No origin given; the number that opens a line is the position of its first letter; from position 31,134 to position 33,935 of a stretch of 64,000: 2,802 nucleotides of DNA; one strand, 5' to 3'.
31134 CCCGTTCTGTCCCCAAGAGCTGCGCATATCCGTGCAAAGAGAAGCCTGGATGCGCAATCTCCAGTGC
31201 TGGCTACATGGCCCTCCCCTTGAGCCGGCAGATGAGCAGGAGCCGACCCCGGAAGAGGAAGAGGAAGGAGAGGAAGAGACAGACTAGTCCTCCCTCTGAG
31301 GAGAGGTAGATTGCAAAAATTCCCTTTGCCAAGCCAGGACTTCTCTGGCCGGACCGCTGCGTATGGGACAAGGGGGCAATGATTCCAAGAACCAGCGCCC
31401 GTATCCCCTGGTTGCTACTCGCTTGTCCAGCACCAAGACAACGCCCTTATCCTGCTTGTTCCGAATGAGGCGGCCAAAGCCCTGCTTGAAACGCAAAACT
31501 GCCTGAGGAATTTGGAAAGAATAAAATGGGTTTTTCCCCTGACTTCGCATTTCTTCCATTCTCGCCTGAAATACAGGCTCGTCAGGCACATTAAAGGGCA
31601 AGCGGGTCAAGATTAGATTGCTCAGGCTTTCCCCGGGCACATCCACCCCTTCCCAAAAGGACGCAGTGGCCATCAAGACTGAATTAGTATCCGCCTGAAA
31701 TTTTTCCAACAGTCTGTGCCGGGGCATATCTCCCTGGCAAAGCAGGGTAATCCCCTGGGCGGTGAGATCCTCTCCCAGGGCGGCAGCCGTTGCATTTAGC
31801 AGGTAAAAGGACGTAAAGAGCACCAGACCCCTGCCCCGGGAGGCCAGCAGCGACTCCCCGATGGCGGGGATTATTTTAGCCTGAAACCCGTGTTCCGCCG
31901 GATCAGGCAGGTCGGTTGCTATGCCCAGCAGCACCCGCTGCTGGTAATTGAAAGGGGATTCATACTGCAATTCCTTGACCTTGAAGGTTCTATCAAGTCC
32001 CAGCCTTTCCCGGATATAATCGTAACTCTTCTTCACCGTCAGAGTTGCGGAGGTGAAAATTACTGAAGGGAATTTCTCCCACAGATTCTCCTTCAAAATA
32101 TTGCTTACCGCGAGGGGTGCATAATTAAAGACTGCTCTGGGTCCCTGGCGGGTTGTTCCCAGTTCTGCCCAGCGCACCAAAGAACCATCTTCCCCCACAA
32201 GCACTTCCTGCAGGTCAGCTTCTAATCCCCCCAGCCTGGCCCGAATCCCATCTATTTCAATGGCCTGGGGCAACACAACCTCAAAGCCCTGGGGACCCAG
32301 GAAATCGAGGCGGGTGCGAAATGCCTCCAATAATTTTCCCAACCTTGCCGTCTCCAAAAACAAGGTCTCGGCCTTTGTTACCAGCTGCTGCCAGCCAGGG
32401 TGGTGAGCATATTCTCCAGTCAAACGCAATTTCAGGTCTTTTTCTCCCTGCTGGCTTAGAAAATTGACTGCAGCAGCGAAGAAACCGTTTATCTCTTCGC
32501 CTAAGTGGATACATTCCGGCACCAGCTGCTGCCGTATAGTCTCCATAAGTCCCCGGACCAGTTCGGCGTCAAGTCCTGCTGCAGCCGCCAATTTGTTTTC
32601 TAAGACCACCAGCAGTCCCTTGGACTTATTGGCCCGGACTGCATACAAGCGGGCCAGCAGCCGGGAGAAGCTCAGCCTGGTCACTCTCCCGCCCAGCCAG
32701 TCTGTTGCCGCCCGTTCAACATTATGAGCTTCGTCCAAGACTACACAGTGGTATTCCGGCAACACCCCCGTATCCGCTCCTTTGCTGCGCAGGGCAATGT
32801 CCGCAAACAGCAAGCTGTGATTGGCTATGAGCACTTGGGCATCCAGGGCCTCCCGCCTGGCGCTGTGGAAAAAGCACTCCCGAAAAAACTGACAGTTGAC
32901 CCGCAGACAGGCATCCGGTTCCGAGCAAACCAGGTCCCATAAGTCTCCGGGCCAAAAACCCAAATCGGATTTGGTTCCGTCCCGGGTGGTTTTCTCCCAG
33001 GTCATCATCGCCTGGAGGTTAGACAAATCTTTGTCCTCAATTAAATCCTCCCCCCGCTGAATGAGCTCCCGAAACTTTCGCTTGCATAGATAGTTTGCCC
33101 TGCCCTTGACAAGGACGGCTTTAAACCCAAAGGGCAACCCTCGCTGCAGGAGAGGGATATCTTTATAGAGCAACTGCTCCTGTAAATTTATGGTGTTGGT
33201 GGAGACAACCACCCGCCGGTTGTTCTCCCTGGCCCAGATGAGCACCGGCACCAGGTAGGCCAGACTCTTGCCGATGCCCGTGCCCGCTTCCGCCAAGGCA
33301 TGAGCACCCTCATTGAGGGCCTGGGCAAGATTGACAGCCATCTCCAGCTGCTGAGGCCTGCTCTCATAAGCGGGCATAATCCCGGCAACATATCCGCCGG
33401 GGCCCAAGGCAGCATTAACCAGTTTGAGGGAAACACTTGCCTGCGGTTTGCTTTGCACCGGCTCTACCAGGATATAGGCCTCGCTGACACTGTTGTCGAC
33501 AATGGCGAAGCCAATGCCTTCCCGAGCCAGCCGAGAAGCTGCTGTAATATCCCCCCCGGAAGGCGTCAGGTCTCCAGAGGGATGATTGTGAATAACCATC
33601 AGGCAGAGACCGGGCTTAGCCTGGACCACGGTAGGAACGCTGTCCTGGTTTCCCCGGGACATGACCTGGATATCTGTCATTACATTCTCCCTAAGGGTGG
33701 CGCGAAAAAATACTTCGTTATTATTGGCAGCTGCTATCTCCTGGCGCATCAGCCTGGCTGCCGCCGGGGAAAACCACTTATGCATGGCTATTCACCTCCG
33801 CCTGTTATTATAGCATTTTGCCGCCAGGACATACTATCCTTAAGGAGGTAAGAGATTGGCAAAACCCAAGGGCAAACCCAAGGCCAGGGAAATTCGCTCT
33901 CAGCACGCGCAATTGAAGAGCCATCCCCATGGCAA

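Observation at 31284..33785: DinG/XPD-family Fe-S helicase with an N-terminal RadC-like JAB/MPN domain instead of the usual Firmicutes DnaQ-type exonuclease domain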

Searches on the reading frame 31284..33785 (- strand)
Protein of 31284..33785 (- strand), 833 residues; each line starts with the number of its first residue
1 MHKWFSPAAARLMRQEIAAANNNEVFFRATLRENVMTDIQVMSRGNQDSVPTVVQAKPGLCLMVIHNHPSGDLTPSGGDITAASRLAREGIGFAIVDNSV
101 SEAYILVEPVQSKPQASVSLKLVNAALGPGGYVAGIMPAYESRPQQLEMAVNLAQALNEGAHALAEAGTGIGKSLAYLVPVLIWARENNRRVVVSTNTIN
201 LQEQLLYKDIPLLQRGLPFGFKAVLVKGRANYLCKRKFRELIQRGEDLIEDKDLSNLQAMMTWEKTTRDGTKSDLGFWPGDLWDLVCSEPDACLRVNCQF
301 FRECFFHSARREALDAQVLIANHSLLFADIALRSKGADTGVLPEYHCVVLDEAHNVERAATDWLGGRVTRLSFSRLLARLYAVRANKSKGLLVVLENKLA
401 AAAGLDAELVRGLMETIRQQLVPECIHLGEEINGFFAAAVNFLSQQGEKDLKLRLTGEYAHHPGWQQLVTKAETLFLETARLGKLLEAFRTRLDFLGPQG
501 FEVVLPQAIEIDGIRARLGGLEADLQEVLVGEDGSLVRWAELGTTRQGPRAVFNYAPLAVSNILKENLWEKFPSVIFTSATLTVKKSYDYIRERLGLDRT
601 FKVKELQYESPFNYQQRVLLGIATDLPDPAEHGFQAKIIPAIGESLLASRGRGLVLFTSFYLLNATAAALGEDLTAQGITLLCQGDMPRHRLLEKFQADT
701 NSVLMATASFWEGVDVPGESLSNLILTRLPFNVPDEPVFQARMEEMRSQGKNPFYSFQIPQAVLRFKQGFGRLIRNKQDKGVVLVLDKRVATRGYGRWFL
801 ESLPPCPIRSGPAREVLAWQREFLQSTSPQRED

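Call 3: search_protein_families(library=pfam, proteins=[window:31284-33785:-], max_evalue=1)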
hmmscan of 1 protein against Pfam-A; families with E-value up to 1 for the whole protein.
window:31284-33785:- (833 aa): 6 families
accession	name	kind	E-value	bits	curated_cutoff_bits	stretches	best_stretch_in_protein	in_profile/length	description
PF13307.12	Helicase_C_2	-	2.4e-45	155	25.3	1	648-805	7-169/170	Helicase C-terminal domain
PF00270.35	DEAD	-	2.1e-09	37.8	26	2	155-206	9-62/167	DEAD/DEAH box helicase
PF04002.20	RadC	-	1.5e-05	25.4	22.1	1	10-89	8-94/121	RadC-like JAB domain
PF06733.21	DEAD_2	-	0.0015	18.6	21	1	302-366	104-165/172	DEAD_2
PF00271.37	Helicase_C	-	0.035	14.8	23.5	1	689-733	54-96/110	Helicase conserved C-terminal domain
PF14464.11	Prok-JAB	-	0.15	12.4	25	1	39-96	46-101/114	Prokaryotic homologs of the JAB domain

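Call 4: search_protein_families(library=ncbifam, proteins=[window:31284-33785:-], max_evalue=1)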
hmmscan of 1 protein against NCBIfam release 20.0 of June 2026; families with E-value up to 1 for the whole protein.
window:31284-33785:- (833 aa): 14 families
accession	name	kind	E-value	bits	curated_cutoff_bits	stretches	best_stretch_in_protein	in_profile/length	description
NF053712.1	repair_DEAH_YoaA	equivalog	2.9e-171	571.3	680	2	480-809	301-619/630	DNA repair helicase YoaA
NF005981.0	PRK08074.1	equivalog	1.9e-156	522.6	789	1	134-824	250-929/931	ATP-dependent DNA helicase DinG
NF008729.0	PRK11747.1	equivalog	7.1e-121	404.9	598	1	137-808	21-699/703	ATP-dependent DNA helicase DinG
TIGR01407.1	dinG_rel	hypoth_equivalog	1.5e-107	360.9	547.7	1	140-806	244-870/889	putative DnaQ family exonuclease/DinG family helicase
NF005569.0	PRK07246.1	equivalog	5.3e-46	157.3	794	2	573-803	574-797/820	bifunctional DnaQ family exonuclease/ATP-dependent helicase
TIGR03117.2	cas_csf4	equivalog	4.7e-33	114.4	400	3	138-247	125-233/800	type IV CRISPR-associated DEAD/DEAH-box helicase Csf4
TIGR00604.1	rad3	subfamily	7.6e-15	54.5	246.95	3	712-792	597-678/706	DNA repair helicase (rad3)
NF000642.1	PRK00024.1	equivalog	5.6e-05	22.9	180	1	61-89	156-184/212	RadC family protein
TIGR00608.1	radc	subfamily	0.0013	18.6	133.85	1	61-88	162-189/218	RadC family protein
TIGR03817.1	DECH_helic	hypoth_equivalog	0.0053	15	874.1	1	151-192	42-83/742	helicase/secretion neighborhood putative DEAH-box helicase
NF008394.0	PRK11192.1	equivalog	0.016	14.1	507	1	154-198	35-84/441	ATP-dependent RNA helicase SrmB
TIGR04121.1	DEXH_lig_assoc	equivalog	0.022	12.5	850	1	152-187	20-55/804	ligase-associated DNA damage response DEXH box helicase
TIGR01389.1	recQ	equivalog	0.078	11.4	640.2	0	153-195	21-60/591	DNA helicase RecQ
NF041063.1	DpdF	equivalog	0.1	11.1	550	1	137-195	137-194/813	protein DpdF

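Call 5: find_homologous_proteins(query=window:31284-33785:-, max_evalue=1e-10)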
Query window:31284-33785:- (833 aa): 7947 proteins with E <= 1e-10 among 8000 candidates; the best 120 are listed.
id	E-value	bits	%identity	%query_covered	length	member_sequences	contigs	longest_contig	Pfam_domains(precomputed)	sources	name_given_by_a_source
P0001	0.0e+0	1851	98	100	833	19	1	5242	PF04002.21,PF00270.36,PF13307.13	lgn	-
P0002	0.0e+0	1667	89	99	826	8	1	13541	PF04002.21,PF00270.36,PF13307.13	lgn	-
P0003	0.0e+0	1646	87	99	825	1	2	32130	PF04002.21,PF00270.36,PF13307.13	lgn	-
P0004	0.0e+0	1453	77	99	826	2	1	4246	PF04002.21,PF00270.36,PF13307.13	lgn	-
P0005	0.0e+0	1451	76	99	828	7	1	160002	PF04002.21,PF00270.36,PF13307.13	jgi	jgi:ATP-dependent DNA helicase DinG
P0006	0.0e+0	1430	75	99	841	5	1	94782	PF04002.21,PF00270.36,PF13307.13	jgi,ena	-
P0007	0.0e+0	1423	75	99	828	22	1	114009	PF04002.21,PF00270.36,PF13307.13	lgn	-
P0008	0.0e+0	1401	74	99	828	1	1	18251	PF04002.21,PF00270.36,PF13307.13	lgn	-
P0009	0.0e+0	1281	67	99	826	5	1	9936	PF04002.21,PF00270.36,PF13307.13,PF04851.22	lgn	-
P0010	0.0e+0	1224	67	99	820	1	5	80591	PF00270.36,PF13307.13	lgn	-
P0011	0.0e+0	1218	68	99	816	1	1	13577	PF00270.36,PF13307.13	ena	-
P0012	0.0e+0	1207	65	99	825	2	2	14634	PF00270.36,PF13307.13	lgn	-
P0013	0.0e+0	1196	63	99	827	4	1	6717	PF04002.21,PF00270.36,PF13307.13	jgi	-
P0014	0.0e+0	1186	63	99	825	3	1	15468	PF04002.21,PF00270.36,PF13307.13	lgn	-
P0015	0.0e+0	1179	63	99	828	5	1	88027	PF04002.21,PF00270.36,PF13307.13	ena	-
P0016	0.0e+0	1172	63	99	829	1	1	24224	PF04002.21,PF00270.36,PF13307.13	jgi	jgi:ATP-dependent DNA helicase DinG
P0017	0.0e+0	1170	62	99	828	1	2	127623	PF04002.21,PF00270.36,PF13307.13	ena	-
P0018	0.0e+0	1155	62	99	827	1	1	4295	PF04002.21,PF00270.36,PF13307.13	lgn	-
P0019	0.0e+0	1153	63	99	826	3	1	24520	PF04002.21,PF00270.36,PF13307.13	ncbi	-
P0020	0.0e+0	1153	62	99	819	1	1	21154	PF04002.21,PF00270.36,PF13307.13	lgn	-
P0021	0.0e+0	1152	61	99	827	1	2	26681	PF04002.21,PF00270.36,PF13307.13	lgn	-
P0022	0.0e+0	1142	62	99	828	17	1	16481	PF04002.21,PF06733.22,PF00270.36,PF13307.13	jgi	jgi:ATP-dependent DNA helicase DinG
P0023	0.0e+0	1133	61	99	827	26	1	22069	PF04002.21,PF00270.36,PF13307.13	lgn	-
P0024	0.0e+0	1128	62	99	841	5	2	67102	PF00270.36,PF13307.13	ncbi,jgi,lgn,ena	jgi:ATP-dependent DNA helicase DinG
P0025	0.0e+0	1115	61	99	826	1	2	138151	PF04002.21,PF06733.22,PF00270.36,PF13307.13,PF04851.22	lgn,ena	-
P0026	0.0e+0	1034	57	98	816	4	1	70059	PF00270.36,PF13307.13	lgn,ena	-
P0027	1.6e-273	928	53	99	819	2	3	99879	PF06733.22,PF00270.36,PF13307.13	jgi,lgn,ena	jgi:ATP-dependent DNA helicase DinG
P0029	9.9e-270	915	51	99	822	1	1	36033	PF00270.36,PF13307.13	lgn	-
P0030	3.4e-269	913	60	85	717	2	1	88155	PF00270.36,PF13307.13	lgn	-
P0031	1.5e-265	901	51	97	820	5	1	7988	PF04002.21,PF00270.36,PF13307.13,PF04851.22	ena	-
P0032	2.0e-265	901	59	86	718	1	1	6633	PF00270.36,PF13307.13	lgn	-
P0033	3.3e-265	900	50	99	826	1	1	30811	PF00270.36,PF13307.13,PF04851.22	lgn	-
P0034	7.4e-264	896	50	97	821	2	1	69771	PF04002.21,PF00270.36,PF13307.13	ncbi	-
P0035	7.9e-256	869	51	99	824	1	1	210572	PF04002.21,PF00270.36,PF13307.13,PF04851.22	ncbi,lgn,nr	ncbi:MAG: DEAD/DEAH box helicase [Firmicutes bacterium]|nr:DEAD/DEAH box helicase [Bacillota bacteri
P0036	9.2e-217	740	45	97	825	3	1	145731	PF04002.21,PF06733.22,PF00270.36,PF13307.13,PF04851.22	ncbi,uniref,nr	ncbi:ATP-dependent DNA helicase DinG [Anaerobranca californiensis DSM 14826]|uniref:DNA 5'-3' helica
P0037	1.5e-215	736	44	98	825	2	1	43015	PF04002.21,PF06733.22,PF00270.36,PF13307.13,PF04851.22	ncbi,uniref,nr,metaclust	ncbi:helicase C-terminal domain-containing protein [Anaerobranca gottschalkii]|uniref:DNA 5'-3' heli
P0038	4.4e-210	718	44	98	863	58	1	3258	PF06733.22,PF00270.36,PF13307.13,PF04851.22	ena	-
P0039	1.4e-209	716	44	97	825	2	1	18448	PF04002.21,PF06733.22,PF00270.36,PF13307.13,PF04851.22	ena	-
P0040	1.7e-208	713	42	99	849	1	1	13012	PF00270.36,PF13307.13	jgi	-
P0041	1.8e-208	713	43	97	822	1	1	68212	PF04002.21,PF06733.22,PF00270.36,PF13307.13,PF04851.22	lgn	-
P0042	1.4e-206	706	43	97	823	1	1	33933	PF04002.21,PF06733.22,PF00270.36,PF13307.13,PF04851.22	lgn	-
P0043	1.5e-206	706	42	97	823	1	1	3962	PF04002.21,PF06733.22,PF00270.36,PF13307.13,PF04851.22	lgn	-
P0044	1.8e-206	706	43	97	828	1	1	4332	PF04002.21,PF06733.22,PF00270.36,PF13307.13,PF04851.22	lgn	-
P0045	1.9e-206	706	42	97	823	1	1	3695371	PF04002.21,PF06733.22,PF00270.36,PF13307.13,PF04851.22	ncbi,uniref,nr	ncbi:DEAD/DEAH box helicase [Alkalicella caledoniensis]|uniref:DNA 5'-3' helicase n=1 Tax=Alkalicell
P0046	2.3e-204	699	42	100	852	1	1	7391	PF00270.36,PF13307.13,PF04851.22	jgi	jgi:ATP-dependent DNA helicase DinG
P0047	1.2e-202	693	42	99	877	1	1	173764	PF06733.22,PF00270.36,PF13307.13,PF04851.22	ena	-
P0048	1.6e-202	693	43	99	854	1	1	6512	PF06733.22,PF00270.36,PF13307.13,PF04851.22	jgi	-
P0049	4.4e-202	692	43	99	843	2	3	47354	PF06733.22,PF00270.36,PF13307.13,PF04851.22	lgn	-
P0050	4.7e-202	691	43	99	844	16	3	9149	PF04002.21,PF06733.22,PF00270.36,PF13307.13,PF04851.22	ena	-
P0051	5.0e-202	691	43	99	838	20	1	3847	PF04002.21,PF00270.36,PF13307.13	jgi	jgi:ATP-dependent DNA helicase DinG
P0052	5.6e-202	691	42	99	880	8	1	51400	PF06733.22,PF00270.36,PF13307.13,PF04851.22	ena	-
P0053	1.1e-201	690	43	99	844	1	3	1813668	PF06733.22,PF00270.36,PF13307.13,PF04851.22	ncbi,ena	-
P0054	1.1e-201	690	42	100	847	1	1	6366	PF04002.21,PF06733.22,PF00270.36,PF13307.13,PF04851.22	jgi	jgi:ATP-dependent DNA helicase DinG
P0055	1.2e-201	690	42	99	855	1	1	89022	PF00270.36,PF13307.13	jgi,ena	-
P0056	1.4e-201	690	43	99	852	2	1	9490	PF06733.22,PF00270.36,PF13307.13,PF04851.22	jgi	jgi:ATP-dependent DNA helicase DinG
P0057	1.6e-201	690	43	99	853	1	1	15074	PF06733.22,PF00270.36,PF13307.13,PF04851.22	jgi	-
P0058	2.4e-201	689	43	97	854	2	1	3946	PF06733.22,PF00270.36,PF13307.13,PF04851.22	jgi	jgi:ATP-dependent DNA helicase DinG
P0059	2.4e-201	689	43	99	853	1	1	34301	PF06733.22,PF00270.36,PF13307.13,PF04851.22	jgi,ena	-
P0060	2.5e-201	689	43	99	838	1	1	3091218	PF04002.21,PF00270.36,PF13307.13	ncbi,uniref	ncbi:helicase C-terminal domain-containing protein [Proteinivorax tanatarense]|uniref:DNA 5'-3' heli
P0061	3.5e-201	689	43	99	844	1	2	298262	PF06733.22,PF00270.36,PF13307.13,PF04851.22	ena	-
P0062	3.5e-201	689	43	99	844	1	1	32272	PF06733.22,PF00270.36,PF13307.13,PF04851.22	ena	-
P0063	6.2e-201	688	43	99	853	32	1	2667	PF00270.36,PF13307.13,PF04851.22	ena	-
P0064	8.5e-201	687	42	98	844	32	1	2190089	PF06733.22,PF00270.36,PF13307.13,PF04851.22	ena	-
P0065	1.3e-200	687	43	97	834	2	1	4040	PF04002.21,PF00270.36,PF13307.13,PF04851.22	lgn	-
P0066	1.7e-200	686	42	99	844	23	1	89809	PF06733.22,PF00270.36,PF13307.13,PF04851.22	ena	-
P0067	2.7e-200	686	41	99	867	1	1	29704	PF06733.22,PF00270.36,PF13307.13,PF04851.22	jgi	jgi:ATP-dependent DNA helicase DinG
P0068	2.8e-200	686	43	98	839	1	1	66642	PF04002.21,PF06733.22,PF00270.36,PF13307.13,PF04851.22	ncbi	-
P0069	3.0e-200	685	42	99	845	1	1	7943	PF00270.36,PF13307.13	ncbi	-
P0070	4.3e-200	685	43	98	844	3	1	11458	PF06733.22,PF00270.36,PF13307.13,PF04851.22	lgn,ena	-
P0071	4.5e-200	685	43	99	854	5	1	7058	PF06733.22,PF00270.36,PF13307.13,PF04851.22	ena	-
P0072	4.6e-200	685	43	99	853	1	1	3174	PF06733.22,PF00270.36,PF13307.13,PF04851.22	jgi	jgi:ATP-dependent DNA helicase DinG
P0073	9.4e-200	684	42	100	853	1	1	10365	PF06733.22,PF00270.36,PF13307.13,PF04851.22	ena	-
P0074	1.4e-199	683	45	100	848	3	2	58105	PF04002.21,PF00270.36,PF13307.13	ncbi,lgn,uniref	ncbi:helicase C-terminal domain-containing protein [Geoalkalibacter sp.]|uniref:helicase C-terminal 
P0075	1.7e-199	683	42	100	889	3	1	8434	PF06733.22,PF00270.36,PF13307.13,PF04851.22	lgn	-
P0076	2.0e-199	683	41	100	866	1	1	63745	PF06733.22,PF00270.36,PF13307.13,PF04851.22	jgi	-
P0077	2.2e-199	683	41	99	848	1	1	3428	PF00270.36,PF13307.13,PF04851.22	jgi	jgi:ATP-dependent DNA helicase DinG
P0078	2.4e-199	682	41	99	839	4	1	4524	PF04002.21,PF00270.36,PF13307.13,PF00271.38,PF04851.22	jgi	-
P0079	4.1e-199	682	42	99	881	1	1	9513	PF06733.22,PF00270.36,PF13307.13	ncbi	-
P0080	4.6e-199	682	42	98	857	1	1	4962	PF00270.36,PF13307.13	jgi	-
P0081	6.5e-199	681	42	99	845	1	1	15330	PF06733.22,PF00270.36,PF13307.13,PF04851.22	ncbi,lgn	-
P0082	6.9e-199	681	44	99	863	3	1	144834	PF04002.21,PF00270.36,PF13307.13,PF04851.22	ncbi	-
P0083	7.1e-199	681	43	100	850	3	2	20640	PF04002.21,PF00270.36,PF13307.13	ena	-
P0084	2.5e-198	679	42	99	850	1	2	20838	PF06733.22,PF00270.36,PF13307.13,PF04851.22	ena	-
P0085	3.1e-198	679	42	99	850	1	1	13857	PF00270.36,PF13307.13,PF04851.22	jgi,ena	-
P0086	4.2e-198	678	42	99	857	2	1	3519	PF04002.21,PF06733.22,PF00270.36,PF13307.13,PF00271.38,PF04851.22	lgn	-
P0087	4.6e-198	678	43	100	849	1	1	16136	PF04002.21,PF00270.36,PF13307.13,PF04851.22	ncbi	ncbi:MAG: ATP-dependent DNA helicase DinG [Candidatus Abyssubacteria bacterium]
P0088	4.7e-198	678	42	98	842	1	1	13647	PF00270.36,PF13307.13,PF04851.22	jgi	jgi:ATP-dependent DNA helicase DinG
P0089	4.7e-198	678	43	99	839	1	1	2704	PF04002.21,PF00270.36,PF13307.13,PF04851.22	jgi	-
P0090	8.1e-198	677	40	99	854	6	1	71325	PF06733.22,PF00270.36,PF13307.13,PF04851.22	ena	-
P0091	9.6e-198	677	42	99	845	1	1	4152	PF00270.36,PF13307.13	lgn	-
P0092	1.0e-197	677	43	98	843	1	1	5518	PF04002.21,PF06733.22,PF00270.36,PF13307.13,PF04851.22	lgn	-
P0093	1.7e-197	676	42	98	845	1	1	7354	PF04002.21,PF06733.22,PF00270.36,PF13307.13,PF04851.22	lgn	-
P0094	3.6e-197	675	42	99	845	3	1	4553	PF04002.21,PF00270.36,PF13307.13,PF04851.22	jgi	jgi:ATP-dependent DNA helicase DinG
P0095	3.8e-197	675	41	100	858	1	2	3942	PF00270.36,PF13307.13,PF04851.22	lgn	-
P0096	4.9e-197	675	42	100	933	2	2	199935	PF06733.22,PF00270.36,PF13307.13,PF04851.22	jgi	-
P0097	6.0e-197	675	42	99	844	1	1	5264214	PF06733.22,PF00270.36,PF13307.13,PF04851.22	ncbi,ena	-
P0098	6.5e-197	674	42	99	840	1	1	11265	PF04002.21,PF06733.22,PF00270.36,PF13307.13,PF04851.22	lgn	-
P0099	8.6e-197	674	42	99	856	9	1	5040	PF06733.22,PF00270.36,PF13307.13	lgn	-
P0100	8.7e-197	674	42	98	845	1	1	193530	PF00270.36,PF13307.13,PF04851.22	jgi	jgi:ATP-dependent DNA helicase DinG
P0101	2.6e-196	672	42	99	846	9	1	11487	PF06733.22,PF00270.36,PF13307.13,PF04851.22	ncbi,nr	ncbi:DEAD/DEAH box helicase [candidate division KSB1 bacterium]|nr:DEAD/DEAH box helicase [candidate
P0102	3.9e-196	672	43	100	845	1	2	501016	PF04002.21,PF00270.36,PF13307.13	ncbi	-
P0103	6.3e-196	671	43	99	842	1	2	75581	PF04002.21,PF00270.36,PF13307.13,PF04851.22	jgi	jgi:ATP-dependent DNA helicase DinG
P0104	6.4e-196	671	44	100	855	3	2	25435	PF04002.21,PF00270.36,PF13307.13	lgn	-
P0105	8.3e-196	671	42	99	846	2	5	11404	PF06733.22,PF00270.36,PF13307.13,PF04851.22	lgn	-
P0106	1.4e-195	670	42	99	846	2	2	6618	PF06733.22,PF00270.36,PF13307.13,PF04851.22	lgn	-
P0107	1.5e-195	670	40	100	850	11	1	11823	PF04002.21,PF00270.36,PF13307.13,PF04851.22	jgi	-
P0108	1.5e-195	670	41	99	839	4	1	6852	PF00270.36,PF13307.13,PF04851.22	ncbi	ncbi:MAG: helicase C-terminal domain-containing protein [Acidobacteriota bacterium]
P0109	3.2e-195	669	41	99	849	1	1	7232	PF06733.22,PF00270.36,PF13307.13,PF04851.22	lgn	-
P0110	3.3e-195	669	41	99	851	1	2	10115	PF04002.21,PF06733.22,PF00270.36,PF13307.13,PF04851.22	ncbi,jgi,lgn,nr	ncbi:MAG: DEAD/DEAH box helicase [Acidimicrobiia bacterium]|nr:DEAD/DEAH box helicase [Acidimicrobii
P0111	3.8e-195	669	43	99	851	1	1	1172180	PF04002.21,PF00270.36,PF13307.13,PF04851.22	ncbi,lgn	ncbi:MAG: helicase C-terminal domain-containing protein [Syntrophotaleaceae bacterium]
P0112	3.9e-195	669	43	99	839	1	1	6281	PF04002.21,PF06733.22,PF00270.36,PF13307.13,PF04851.22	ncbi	-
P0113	4.1e-195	668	43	99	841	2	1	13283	PF04002.21,PF06733.22,PF00270.36,PF13307.13,PF04851.22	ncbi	-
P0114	4.6e-195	668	41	99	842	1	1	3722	PF04002.21,PF00270.36,PF13307.13,PF04851.22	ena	-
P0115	4.8e-195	668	43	100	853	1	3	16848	PF00270.36,PF13307.13,PF04851.22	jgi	jgi:ATP-dependent DNA helicase DinG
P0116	5.4e-195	668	42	99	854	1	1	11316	PF00270.36,PF13307.13,PF04851.22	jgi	jgi:ATP-dependent DNA helicase DinG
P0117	7.2e-195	668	42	99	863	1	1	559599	PF06733.22,PF00270.36,PF13307.13,PF04851.22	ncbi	ncbi:MAG: helicase C-terminal domain-containing protein [Acidobacteriota bacterium]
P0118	8.1e-195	667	42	99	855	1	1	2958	PF06733.22,PF00270.36,PF13307.13,PF04851.22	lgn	-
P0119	8.4e-195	667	41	100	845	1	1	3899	PF04002.21,PF00270.36,PF13307.13,PF04851.22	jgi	-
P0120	9.1e-195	667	41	98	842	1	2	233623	PF04002.21,PF00270.36,PF13307.13,PF04851.22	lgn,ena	-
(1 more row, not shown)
